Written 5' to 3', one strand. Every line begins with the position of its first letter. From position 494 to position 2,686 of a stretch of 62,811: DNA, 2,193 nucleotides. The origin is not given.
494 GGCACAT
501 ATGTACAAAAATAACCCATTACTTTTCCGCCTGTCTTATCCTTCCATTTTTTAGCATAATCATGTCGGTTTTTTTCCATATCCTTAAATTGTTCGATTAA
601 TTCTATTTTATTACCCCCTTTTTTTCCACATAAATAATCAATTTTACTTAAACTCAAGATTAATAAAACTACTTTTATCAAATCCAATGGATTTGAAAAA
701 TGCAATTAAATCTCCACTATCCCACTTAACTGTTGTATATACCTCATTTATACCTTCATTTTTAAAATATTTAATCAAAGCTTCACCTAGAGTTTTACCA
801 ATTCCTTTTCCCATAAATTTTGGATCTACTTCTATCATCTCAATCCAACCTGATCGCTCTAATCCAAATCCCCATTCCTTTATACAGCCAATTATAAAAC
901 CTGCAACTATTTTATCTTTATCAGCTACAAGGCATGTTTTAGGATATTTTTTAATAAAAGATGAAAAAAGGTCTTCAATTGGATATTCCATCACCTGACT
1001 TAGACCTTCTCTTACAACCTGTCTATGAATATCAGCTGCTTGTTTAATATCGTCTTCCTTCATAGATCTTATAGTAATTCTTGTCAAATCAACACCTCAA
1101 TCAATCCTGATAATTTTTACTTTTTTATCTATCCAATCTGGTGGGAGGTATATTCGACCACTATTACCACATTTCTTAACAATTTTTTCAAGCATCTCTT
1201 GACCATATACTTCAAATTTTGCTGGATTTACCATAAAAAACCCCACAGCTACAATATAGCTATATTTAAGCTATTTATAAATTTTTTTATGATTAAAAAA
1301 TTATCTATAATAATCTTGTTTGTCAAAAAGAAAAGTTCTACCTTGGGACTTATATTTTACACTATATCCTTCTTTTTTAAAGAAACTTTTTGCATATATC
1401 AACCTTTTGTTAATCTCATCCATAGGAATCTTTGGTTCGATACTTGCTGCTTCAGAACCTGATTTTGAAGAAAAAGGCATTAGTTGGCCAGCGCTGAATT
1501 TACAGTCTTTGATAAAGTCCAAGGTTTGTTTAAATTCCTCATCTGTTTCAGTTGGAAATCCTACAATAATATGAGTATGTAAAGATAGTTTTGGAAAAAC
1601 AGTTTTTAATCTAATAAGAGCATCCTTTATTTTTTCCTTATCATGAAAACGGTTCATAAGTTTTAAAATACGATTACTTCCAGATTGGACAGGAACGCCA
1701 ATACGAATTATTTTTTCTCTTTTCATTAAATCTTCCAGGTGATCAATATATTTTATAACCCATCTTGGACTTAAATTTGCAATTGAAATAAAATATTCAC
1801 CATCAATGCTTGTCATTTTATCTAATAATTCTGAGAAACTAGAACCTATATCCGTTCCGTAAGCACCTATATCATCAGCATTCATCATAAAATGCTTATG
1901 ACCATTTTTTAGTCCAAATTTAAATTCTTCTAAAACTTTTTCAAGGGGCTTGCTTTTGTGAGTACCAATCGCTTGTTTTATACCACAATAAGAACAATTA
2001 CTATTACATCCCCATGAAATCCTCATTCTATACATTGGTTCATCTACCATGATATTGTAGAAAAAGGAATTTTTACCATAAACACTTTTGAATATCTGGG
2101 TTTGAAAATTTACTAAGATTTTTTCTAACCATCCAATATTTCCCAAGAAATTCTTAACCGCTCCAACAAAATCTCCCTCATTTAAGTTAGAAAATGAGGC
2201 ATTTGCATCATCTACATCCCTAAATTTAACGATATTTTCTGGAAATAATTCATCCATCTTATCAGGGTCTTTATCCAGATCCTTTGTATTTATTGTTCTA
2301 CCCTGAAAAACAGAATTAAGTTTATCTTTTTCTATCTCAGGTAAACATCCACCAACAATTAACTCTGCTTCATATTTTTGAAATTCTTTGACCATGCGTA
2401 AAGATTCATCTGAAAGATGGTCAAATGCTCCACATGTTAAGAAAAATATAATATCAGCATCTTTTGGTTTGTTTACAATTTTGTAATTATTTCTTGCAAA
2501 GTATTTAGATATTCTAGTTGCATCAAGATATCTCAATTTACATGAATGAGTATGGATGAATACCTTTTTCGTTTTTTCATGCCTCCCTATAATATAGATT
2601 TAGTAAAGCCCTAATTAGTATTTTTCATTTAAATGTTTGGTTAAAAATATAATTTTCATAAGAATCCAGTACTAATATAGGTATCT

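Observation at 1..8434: Anaerobic benzoyl-CoA lower-pathway gene set (BcrB/C-family subunit, Oah/BamA, Had-like, Dch-like) on an archaeal contig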

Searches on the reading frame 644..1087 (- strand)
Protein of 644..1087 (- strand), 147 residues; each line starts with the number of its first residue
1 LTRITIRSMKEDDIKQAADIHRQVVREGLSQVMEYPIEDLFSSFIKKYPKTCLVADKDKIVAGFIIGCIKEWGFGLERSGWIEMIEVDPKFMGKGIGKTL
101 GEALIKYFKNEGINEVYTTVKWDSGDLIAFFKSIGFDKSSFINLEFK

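Call 7: search_protein_families(library=pfam, proteins=[window:644-1087:-])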
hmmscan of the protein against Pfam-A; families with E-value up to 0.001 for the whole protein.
window:644-1087:- (147 aa): 5 families
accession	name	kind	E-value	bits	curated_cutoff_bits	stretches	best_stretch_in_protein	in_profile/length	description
PF00583.31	Acetyltransf_1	-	2e-13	51.1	20.7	1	36-136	20-116/116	Acetyltransferase (GNAT) family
PF13420.13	Acetyltransf_4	-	3.6e-09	37.3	24.3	1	6-140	1-138/155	Acetyltransferase (GNAT) domain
PF13508.13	Acetyltransf_7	-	5.1e-09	36.8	27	1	51-137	4-83/84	Acetyltransferase (GNAT) domain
PF13673.13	Acetyltransf_10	-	1.1e-08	35.5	23.6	1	39-139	20-110/128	Acetyltransferase (GNAT) domain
PF08445.16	FR47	-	4.7e-05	23.7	22.1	1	79-139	21-80/86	FR47-like protein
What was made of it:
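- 644..1087 (-): GNAT acetyltransferase. It is conserved immediately upstream of bzdN in relatives; its role is unknown. PF00583 (call 7).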

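Call 8: search_protein_families(library=ncbifam, proteins=[window:644-1087:-])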
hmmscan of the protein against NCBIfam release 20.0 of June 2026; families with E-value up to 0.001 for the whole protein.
window:644-1087:- (147 aa): 7 families
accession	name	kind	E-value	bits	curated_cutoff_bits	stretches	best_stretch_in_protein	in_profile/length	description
NF002959.0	PRK03624.1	equivalog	2.9e-09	36.8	124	1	3-144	6-137/147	GNAT family acetyltransferase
TIGR01575.1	rimI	equivalog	8.4e-09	35.7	86.4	1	38-139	20-115/132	ribosomal protein S18-alanine N-acetyltransferase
NF007807.0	PRK10514.1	equivalog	1.5e-06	28.2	134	1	4-140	3-126/147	acetyltransferase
NF007025.1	PRK09491.1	equivalog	2.9e-05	24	173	1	84-140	67-123/145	ribosomal protein S18-alanine N-acetyltransferase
NF043067.1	AAC_6p_group_E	equivalog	0.00031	20.6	140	1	39-139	27-130/140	aminoglycoside 6'-N-acetyltransferase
TIGR03103.1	trio_acet_GNAT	equivalog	0.00043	18.9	569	1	62-141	137-217/547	N-acetylglutaminylglutamine synthetase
TIGR02406.1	ectoine_EctA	equivalog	0.0005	20.1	120.6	1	45-135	34-122/157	diaminobutyrate acetyltransferase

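Call 14: find_encoding_contigs(protein=window:644-1087:-, flank=10000, max_places=6)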
Protein window:644-1087:- (147 aa): 1 contig read that carries it; 1 place shown.
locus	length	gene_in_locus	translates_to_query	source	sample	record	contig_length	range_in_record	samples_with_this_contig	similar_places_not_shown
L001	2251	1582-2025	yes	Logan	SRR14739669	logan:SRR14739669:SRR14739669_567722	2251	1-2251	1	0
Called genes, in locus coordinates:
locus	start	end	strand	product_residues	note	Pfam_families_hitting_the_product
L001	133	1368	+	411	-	PF00919:UPF0004, PF04055:Radical_SAM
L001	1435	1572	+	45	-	-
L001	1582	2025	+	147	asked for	PF13420:Acetyltransf_4, PF00583:Acetyltransf_1, PF13673:Acetyltransf_10, PF13508:Acetyltransf_7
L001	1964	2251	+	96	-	?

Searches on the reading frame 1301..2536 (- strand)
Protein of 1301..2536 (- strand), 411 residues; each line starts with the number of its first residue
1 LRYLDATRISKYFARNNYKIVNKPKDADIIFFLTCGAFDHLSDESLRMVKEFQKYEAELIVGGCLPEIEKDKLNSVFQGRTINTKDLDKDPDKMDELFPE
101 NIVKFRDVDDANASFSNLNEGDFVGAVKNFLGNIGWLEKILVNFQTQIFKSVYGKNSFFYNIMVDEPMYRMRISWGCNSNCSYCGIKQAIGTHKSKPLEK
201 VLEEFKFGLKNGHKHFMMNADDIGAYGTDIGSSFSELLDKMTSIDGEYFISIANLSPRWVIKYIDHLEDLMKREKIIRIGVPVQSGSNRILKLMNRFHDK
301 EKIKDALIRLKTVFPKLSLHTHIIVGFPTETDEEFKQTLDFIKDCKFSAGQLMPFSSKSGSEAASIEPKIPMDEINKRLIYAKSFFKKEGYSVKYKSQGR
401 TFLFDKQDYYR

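Call 7: search_protein_families(library=pfam, proteins=[window:1301-2536:-])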
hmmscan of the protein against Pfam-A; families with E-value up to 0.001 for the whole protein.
window:1301-2536:- (411 aa): 2 families
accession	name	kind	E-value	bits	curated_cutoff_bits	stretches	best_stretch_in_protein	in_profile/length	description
PF04055.27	Radical_SAM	-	1e-22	81.5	29.5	1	176-342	6-166/166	Radical SAM superfamily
PF00919.26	UPF0004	-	5.7e-10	39.5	27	1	4-76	14-89/98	Uncharacterized protein family UPF0004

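Call 8: search_protein_families(library=ncbifam, proteins=[window:1301-2536:-])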
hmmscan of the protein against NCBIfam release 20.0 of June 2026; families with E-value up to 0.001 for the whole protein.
window:1301-2536:- (411 aa): 24 families
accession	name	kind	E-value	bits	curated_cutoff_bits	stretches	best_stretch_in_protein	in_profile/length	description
TIGR00089.1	TIGR00089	subfamily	5e-65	220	251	2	168-388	140-361/429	MiaB/RimO family radical SAM methylthiotransferase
TIGR01578.1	MiaB-like-B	hypoth_equivalog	1.7e-57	195.1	314.7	1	6-368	16-335/421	tRNA (N(6)-L-threonylcarbamoyladenosine(37)-C(2))-methylthiotransferase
TIGR01125.1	TIGR01125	equivalog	1.9e-53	182.1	356.95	1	5-378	15-349/432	30S ribosomal protein S12 methylthiotransferase RimO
TIGR01579.1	MiaB-like-C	equivalog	2e-50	172.3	357.05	1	7-400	14-373/416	tRNA (N(6)-L-threonylcarbamoyladenosine(37)-C(2))-methylthiotransferase MtaB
TIGR01574.1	miaB-methiolase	equivalog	6.5e-41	140.8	355.3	1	171-393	148-373/437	tRNA (N6-isopentenyl adenosine(37)-C2)-methylthiotransferase MiaB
NF010916.0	PRK14336.1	equivalog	1.5e-30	106.3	606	1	172-382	129-341/418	tRNA (N6-isopentenyl adenosine(37)-C2)-methylthiotransferase MiaB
TIGR04014.1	B12_SAM_MJ_0865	equivalog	1.5e-18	66.8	360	1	176-346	168-337/434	methyl-coenzyme M reductase glutamine C-methyltransferase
TIGR04013.1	B12_SAM_MJ_1487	hypoth_equivalog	1.8e-17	63.3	251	1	170-378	153-368/382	TIGR04013 family B12-binding domain/radical SAM domain-containing protein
TIGR04479.1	bcpD_PhpK_rSAM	subfamily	1.2e-12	47.1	600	1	167-346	240-410/504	PhpK family radical SAM P-methyltransferase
NF004567.0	PRK05904.1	equivalog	1.1e-10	41.3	355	1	177-391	16-228/353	coproporphyrinogen III oxidase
TIGR03471.1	HpnJ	equivalog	2.4e-08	33.3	577.6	1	164-347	193-367/472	hopanoid biosynthesis associated radical SAM protein HpnJ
TIGR01212.1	TIGR01212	equivalog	2.9e-08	33.2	180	1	263-352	125-212/302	tRNA modification radical SAM protein MnmL/YtqA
NF006064.0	PRK08207.2-2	equivalog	2e-07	30.4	504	1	269-362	254-345/465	coproporphyrinogen III oxidase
TIGR03994.1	rSAM_HemZ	equivalog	9.2e-07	28.3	321.4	1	265-344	188-265/401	coproporphyrinogen dehydrogenase HemZ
NF038361.1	rSAM_Sden_1168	equivalog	3e-06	26.1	575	1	170-351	284-457/560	Sden_1168 family B12-binding radical SAM P-methyltransferase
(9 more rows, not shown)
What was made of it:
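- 1301..2536 (-): MiaB/RimO-family radical-SAM methylthiotransferase-like gene, probably not part of the pathway. An AMP-forming acyl-CoA ligase occupies this position in some relatives. TIGR00089 scores 220 bits, below the 251 cut-off (call 8).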

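Call 10: find_encoding_contigs(protein=window:1301-2536:-, flank=10000, max_places=6)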
Protein window:1301-2536:- (411 aa): 1 contig read that carries it; 1 place shown.
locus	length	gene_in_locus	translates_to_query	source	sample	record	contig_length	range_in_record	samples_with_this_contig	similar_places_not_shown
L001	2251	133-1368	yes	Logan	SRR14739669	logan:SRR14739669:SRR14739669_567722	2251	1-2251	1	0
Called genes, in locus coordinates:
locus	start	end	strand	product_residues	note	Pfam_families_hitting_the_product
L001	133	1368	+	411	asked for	PF00919:UPF0004, PF04055:Radical_SAM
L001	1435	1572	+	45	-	-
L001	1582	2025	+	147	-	PF13420:Acetyltransf_4, PF00583:Acetyltransf_1, PF13673:Acetyltransf_10, PF13508:Acetyltransf_7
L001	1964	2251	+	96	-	?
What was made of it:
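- Tried and rejected: Look-ups of the GNAT and radical-SAM proteins found only a 2.25-kb Logan contig, L001, which ends inside bzdN (calls 10, 14).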
